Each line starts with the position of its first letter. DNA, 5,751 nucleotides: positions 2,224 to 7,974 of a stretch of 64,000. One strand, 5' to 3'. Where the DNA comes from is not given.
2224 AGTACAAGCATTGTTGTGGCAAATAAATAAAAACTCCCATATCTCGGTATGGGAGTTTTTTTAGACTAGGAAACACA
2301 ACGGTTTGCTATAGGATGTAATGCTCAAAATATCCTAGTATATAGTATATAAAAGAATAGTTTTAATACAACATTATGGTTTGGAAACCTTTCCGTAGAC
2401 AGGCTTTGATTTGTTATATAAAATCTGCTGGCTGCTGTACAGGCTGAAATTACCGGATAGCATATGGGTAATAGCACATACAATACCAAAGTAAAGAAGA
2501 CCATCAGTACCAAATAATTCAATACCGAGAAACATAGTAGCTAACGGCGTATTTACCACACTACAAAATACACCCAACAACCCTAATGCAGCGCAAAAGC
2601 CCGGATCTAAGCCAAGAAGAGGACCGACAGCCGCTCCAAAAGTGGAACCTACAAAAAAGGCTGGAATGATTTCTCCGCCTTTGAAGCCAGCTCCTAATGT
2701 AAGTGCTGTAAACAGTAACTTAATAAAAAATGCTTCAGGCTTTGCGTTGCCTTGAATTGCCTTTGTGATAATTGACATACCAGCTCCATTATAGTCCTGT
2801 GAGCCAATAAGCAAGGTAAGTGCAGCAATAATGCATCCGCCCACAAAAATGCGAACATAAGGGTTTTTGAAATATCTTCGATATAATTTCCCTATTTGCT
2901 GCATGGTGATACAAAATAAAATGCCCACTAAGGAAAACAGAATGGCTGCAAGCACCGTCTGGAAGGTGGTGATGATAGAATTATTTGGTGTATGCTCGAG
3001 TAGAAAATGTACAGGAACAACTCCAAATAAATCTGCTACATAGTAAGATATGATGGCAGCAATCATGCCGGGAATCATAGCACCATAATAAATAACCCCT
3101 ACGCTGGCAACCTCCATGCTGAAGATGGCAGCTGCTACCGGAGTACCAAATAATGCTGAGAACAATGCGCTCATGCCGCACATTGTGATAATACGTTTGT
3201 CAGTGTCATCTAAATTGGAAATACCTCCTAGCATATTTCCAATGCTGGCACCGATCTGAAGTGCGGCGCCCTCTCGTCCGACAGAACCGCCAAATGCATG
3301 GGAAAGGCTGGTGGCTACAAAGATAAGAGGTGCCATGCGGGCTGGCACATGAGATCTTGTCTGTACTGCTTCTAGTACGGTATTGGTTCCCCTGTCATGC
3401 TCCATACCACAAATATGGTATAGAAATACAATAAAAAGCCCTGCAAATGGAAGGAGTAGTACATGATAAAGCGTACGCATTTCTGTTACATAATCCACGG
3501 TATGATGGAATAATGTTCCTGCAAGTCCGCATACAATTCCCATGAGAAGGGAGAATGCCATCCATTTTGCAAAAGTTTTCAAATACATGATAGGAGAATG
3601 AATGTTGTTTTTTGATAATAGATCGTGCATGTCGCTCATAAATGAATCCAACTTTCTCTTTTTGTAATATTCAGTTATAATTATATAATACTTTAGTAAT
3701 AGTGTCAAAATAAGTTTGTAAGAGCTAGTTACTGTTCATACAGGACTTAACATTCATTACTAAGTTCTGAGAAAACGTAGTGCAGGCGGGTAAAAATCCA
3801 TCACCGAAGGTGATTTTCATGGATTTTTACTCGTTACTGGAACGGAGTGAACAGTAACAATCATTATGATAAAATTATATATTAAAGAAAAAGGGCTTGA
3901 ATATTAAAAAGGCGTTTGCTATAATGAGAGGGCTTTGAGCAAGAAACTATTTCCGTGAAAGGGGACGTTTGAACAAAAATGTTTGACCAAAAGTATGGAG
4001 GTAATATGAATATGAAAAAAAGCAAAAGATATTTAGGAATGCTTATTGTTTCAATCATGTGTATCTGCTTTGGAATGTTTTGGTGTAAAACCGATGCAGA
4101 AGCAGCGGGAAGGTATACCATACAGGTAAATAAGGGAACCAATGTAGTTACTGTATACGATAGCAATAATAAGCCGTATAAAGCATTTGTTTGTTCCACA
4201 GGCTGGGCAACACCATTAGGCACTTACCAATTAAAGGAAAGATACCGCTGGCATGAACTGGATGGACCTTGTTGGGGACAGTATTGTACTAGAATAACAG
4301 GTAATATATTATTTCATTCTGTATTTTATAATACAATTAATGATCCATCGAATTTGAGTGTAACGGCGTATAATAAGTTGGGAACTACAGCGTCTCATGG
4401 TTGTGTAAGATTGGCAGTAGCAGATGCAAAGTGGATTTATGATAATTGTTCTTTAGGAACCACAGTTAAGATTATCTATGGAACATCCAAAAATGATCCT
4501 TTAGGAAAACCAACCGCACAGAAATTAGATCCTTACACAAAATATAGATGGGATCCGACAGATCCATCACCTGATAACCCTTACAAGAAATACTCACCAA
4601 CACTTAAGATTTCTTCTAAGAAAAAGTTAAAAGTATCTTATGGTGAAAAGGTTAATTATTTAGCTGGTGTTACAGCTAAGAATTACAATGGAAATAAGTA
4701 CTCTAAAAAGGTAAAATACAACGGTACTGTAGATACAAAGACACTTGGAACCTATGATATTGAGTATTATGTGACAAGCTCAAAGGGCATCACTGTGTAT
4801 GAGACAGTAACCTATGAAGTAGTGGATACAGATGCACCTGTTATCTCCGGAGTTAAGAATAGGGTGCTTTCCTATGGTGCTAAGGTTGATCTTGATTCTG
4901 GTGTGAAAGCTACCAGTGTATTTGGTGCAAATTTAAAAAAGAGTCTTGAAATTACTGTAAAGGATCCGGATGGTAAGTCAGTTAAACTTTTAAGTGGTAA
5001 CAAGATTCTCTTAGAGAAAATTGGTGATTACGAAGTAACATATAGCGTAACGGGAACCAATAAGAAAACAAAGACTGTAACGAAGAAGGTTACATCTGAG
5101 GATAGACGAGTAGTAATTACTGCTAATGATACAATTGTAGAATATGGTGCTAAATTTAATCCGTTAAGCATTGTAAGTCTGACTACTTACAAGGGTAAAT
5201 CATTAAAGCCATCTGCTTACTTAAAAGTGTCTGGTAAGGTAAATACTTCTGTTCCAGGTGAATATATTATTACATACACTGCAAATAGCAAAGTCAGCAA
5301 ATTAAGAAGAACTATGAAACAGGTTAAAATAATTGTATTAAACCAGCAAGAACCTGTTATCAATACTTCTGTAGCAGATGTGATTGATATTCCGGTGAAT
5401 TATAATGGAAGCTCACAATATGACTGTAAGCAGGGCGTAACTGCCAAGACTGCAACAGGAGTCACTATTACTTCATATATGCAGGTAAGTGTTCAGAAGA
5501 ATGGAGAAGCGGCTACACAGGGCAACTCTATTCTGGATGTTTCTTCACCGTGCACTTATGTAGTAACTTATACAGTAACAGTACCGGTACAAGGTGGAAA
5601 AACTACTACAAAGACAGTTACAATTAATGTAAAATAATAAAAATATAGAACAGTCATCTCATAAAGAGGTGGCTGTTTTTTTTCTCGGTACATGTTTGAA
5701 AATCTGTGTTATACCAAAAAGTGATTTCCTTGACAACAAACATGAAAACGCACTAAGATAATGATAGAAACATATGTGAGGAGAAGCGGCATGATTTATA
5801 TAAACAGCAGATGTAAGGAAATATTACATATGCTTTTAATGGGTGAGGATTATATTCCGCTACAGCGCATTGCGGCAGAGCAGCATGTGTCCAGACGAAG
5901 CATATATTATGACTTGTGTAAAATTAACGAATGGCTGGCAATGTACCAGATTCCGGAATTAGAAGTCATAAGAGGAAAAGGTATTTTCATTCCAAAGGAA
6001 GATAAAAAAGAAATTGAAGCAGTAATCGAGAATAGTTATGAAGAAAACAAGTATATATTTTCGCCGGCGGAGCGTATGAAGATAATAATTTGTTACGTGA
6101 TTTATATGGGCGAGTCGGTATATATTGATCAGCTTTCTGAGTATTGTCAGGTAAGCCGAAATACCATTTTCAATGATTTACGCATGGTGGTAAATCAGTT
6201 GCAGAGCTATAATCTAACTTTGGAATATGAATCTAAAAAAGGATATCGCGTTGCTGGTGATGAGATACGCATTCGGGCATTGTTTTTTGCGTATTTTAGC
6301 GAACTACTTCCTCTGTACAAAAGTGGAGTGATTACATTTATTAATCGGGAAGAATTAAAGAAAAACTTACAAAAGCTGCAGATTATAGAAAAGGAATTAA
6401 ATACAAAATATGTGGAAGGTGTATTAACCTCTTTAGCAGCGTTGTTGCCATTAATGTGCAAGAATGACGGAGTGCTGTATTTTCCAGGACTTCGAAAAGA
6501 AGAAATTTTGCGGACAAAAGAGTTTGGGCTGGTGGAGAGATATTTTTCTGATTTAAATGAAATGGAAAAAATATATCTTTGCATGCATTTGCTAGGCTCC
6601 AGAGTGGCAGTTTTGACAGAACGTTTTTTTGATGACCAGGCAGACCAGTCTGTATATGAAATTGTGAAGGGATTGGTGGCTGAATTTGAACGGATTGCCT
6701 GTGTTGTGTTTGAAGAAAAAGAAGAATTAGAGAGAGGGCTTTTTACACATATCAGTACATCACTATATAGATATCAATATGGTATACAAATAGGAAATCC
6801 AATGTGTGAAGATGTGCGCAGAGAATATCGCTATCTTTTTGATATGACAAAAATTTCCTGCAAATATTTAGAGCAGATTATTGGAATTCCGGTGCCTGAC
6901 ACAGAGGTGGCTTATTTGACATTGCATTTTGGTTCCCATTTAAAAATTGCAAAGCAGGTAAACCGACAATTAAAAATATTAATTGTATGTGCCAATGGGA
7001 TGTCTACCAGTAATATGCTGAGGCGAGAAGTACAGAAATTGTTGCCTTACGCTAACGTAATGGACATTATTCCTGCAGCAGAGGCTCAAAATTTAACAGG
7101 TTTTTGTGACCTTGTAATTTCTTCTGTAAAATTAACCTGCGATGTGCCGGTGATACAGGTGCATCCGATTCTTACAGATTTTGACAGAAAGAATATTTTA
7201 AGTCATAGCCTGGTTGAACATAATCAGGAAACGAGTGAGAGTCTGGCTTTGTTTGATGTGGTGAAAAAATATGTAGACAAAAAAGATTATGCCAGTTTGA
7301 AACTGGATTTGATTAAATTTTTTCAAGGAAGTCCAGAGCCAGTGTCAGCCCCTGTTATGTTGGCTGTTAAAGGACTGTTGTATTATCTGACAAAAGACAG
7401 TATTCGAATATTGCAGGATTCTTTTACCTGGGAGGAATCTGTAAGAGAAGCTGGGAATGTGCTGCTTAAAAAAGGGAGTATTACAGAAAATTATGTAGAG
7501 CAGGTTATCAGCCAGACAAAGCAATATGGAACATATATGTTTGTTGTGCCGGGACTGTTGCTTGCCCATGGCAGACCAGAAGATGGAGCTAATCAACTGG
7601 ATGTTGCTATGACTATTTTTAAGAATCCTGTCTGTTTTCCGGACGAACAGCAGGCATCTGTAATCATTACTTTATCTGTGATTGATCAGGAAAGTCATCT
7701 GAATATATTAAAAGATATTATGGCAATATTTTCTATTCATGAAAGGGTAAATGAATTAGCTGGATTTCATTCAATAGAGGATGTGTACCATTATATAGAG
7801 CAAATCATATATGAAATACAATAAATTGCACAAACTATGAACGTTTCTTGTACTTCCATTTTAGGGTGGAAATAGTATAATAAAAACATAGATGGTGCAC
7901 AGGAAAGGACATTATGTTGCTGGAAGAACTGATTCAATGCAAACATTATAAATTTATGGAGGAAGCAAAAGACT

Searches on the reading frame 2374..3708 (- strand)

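Call 60: search_protein_families(library=ncbifam, proteins=[window:2374-3708:-], max_evalue=1e-10)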
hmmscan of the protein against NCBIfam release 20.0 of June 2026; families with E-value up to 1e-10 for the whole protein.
window:2374-3708:- (444 aa): 3 families
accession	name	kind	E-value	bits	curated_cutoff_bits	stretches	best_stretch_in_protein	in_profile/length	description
NF002505.0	PRK01862.1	equivalog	4.1e-24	85.2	482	1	66-362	53-355/577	ClcB-like voltage-gated chloride channel protein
NF003640.0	PRK05277.1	equivalog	5.7e-19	68.1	350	1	122-405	122-420/471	H(+)/Cl(-) exchange transporter ClcA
NF002437.0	PRK01610.1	equivalog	7.7e-11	41.7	425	1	103-377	88-363/429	voltage-gated ClC-type chloride channel ClcB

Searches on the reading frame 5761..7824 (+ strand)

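Call 60: search_protein_families(library=ncbifam, proteins=[window:5761-7824:+], max_evalue=1e-10)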
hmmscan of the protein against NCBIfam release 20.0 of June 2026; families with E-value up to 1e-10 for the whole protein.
window:5761-7824:+ (687 aa): 4 families
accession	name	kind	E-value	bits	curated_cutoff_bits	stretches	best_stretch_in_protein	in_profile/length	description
NF053736.1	AcpB_EbpR_MafR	subfamily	1.4e-17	64.1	130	1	17-186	7-161/481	AcpB/EbpR/MafR family transcriptional regulator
NF008597.0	PRK11564.1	equivalog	1.4e-17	63.6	304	1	273-412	209-347/426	stationary phase inducible protein CsiE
NF007694.0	PRK10372.1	equivalog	7.6e-17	61.9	187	1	545-680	10-148/154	PTS ascorbate transporter subunit IIA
NF007358.0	PRK09854.1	equivalog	6.7e-16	58.7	192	1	539-666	3-131/147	PTS mannitol transporter subunit IIA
